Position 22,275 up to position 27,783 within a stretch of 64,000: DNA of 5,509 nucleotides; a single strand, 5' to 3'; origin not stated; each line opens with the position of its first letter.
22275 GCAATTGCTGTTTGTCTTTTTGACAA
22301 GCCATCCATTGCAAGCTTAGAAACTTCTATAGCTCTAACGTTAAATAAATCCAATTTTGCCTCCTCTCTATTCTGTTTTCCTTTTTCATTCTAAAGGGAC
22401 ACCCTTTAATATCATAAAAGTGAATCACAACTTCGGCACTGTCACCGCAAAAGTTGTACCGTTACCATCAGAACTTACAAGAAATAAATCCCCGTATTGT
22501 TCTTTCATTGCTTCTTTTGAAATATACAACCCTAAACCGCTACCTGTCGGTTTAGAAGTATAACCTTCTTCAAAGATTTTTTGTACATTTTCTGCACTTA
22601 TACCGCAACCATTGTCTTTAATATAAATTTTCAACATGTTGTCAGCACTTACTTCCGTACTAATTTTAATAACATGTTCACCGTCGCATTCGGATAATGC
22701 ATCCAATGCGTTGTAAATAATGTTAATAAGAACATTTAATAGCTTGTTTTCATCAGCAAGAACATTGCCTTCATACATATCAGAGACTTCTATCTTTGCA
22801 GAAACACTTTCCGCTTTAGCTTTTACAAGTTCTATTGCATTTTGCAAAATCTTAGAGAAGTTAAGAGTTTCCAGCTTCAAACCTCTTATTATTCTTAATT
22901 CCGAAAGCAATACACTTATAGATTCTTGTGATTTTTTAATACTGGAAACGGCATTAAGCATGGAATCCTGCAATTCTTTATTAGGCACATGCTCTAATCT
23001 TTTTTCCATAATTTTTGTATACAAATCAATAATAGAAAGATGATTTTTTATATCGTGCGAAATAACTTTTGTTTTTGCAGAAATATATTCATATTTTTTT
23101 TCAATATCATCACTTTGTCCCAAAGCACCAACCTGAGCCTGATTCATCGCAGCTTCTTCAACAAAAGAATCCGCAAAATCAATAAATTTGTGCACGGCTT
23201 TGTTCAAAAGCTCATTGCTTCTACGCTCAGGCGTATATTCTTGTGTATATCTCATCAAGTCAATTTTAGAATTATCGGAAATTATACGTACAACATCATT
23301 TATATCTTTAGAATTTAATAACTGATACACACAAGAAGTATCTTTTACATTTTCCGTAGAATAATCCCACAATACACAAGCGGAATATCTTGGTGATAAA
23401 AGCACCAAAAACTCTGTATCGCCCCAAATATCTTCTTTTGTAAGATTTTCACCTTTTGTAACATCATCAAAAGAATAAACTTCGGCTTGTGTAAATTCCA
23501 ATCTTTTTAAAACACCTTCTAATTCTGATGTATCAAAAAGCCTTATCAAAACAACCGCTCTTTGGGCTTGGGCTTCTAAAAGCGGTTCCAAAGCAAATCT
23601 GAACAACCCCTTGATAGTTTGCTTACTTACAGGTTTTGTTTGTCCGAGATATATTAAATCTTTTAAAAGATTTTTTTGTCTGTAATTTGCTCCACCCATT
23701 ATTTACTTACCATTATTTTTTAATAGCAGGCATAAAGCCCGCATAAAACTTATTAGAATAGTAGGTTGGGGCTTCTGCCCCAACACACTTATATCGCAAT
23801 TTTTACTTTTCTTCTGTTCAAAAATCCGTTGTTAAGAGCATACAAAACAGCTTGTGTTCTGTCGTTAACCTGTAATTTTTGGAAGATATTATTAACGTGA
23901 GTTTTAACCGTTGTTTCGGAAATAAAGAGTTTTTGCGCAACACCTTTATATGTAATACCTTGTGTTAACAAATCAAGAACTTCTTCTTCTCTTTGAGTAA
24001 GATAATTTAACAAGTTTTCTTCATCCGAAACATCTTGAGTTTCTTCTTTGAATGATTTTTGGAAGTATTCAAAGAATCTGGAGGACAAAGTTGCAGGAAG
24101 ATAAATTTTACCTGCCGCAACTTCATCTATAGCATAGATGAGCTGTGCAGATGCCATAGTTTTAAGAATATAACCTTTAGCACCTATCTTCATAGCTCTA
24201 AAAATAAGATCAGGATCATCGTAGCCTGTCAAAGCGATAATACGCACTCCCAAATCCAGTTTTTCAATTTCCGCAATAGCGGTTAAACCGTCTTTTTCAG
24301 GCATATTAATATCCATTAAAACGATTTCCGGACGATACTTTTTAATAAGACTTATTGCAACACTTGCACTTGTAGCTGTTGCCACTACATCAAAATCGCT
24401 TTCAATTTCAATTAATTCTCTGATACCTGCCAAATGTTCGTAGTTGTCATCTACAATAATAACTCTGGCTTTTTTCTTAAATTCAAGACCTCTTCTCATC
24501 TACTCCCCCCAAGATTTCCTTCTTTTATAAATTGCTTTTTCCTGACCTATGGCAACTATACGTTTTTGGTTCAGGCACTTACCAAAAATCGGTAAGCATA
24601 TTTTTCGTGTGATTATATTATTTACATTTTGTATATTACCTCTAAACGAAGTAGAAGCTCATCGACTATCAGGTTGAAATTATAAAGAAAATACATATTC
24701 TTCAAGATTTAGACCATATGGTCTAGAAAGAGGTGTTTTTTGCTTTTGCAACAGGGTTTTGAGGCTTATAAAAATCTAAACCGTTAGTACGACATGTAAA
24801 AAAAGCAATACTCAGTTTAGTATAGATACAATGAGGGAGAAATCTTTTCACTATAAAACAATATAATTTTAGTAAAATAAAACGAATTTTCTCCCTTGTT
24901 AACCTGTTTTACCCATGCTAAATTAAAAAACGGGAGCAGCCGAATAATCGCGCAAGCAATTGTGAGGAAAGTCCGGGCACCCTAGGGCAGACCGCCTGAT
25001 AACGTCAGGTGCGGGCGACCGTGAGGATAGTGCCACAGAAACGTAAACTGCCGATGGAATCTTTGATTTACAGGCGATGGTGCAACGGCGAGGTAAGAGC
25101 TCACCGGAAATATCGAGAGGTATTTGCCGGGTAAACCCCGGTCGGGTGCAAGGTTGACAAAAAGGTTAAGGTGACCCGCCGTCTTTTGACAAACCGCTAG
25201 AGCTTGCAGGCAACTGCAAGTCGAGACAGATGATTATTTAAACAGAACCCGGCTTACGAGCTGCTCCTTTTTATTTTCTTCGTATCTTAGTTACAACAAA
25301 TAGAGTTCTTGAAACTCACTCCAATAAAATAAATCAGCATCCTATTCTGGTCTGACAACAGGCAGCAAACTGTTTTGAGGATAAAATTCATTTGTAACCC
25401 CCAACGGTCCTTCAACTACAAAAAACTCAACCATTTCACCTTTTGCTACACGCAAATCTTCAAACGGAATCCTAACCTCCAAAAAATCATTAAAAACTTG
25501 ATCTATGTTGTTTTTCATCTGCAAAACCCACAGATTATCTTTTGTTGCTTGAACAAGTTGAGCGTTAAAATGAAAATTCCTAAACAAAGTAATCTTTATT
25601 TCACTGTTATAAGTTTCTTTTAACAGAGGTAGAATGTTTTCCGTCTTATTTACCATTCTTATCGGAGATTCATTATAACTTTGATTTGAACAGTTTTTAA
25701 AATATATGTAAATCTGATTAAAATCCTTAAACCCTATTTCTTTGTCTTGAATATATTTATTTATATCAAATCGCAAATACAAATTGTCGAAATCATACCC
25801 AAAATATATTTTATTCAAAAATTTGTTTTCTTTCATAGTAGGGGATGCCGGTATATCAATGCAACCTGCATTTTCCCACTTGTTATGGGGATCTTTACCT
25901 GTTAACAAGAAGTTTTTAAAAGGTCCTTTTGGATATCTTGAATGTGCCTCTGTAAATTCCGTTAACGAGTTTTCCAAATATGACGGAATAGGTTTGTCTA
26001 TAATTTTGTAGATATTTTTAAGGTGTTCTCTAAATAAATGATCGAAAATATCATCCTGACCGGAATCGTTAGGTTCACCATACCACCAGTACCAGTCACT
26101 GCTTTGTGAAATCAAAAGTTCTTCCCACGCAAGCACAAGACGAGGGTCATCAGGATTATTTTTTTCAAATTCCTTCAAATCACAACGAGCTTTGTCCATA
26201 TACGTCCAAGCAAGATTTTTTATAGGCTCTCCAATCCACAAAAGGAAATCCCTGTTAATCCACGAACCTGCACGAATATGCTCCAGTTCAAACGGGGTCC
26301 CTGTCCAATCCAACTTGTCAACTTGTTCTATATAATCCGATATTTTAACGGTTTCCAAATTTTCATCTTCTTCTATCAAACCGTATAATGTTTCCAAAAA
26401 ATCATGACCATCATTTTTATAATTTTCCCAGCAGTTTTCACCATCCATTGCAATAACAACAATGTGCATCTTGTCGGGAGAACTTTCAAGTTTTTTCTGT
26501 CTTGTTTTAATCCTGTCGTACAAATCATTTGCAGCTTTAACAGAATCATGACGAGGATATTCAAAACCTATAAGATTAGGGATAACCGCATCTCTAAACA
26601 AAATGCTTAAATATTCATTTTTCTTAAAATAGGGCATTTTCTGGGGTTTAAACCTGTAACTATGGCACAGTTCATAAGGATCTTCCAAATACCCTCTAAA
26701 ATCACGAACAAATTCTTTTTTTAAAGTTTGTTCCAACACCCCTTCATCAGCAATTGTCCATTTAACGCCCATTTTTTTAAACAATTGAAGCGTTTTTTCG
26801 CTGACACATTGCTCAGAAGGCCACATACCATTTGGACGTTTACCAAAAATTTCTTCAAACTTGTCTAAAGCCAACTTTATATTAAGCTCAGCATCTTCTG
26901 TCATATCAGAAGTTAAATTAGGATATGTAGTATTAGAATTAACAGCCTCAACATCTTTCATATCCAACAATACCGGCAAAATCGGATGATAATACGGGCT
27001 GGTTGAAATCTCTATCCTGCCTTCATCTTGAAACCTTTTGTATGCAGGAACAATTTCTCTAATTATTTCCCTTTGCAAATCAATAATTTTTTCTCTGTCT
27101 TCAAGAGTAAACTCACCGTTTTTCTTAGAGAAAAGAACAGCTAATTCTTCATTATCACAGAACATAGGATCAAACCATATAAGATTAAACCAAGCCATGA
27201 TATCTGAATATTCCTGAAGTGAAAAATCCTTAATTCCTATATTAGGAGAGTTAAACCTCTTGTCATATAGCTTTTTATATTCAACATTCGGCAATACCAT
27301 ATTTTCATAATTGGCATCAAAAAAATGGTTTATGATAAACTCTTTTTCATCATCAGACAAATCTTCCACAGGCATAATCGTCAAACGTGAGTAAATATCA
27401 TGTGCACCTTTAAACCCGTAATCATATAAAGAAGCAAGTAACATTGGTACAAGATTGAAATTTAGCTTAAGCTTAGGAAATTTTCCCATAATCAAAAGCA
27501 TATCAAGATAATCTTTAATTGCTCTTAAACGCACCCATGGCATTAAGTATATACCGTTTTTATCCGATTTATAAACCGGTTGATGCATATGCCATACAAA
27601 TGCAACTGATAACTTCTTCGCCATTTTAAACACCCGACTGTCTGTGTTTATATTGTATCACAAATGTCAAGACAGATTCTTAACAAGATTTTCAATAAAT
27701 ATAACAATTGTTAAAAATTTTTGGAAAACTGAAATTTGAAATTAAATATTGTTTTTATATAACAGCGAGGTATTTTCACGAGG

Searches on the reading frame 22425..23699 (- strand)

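Call 36: search_protein_families(library=pfam, proteins=[window:22425-23699:-], max_evalue=0.001)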
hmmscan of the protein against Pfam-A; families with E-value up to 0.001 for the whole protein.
window:22425-23699:- (424 aa): 3 families
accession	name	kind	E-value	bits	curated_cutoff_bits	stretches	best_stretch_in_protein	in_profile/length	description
PF02518.31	HATPase_c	-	1e-20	74.7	26.4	1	316-423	2-109/111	Histidine kinase-, DNA gyrase B-, and HSP90-like ATPase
PF14501.12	HATPase_c_5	-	1.8e-06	28.2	22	1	320-408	6-89/102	GHKL domain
PF13589.12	HATPase_c_3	-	0.00023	21.7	25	1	322-383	5-61/137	Histidine kinase-, DNA gyrase B-, and HSP90-like ATPase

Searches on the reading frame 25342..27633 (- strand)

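Call 36: search_protein_families(library=pfam, proteins=[window:25342-27633:-], max_evalue=0.001)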
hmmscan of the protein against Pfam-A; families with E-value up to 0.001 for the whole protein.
window:25342-27633:- (763 aa): 1 family
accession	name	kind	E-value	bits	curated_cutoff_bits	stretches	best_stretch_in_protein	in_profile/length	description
PF03065.20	Glyco_hydro_57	-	3.4e-58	197.7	21.2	1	11-439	1-283/291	Glycosyl hydrolase family 57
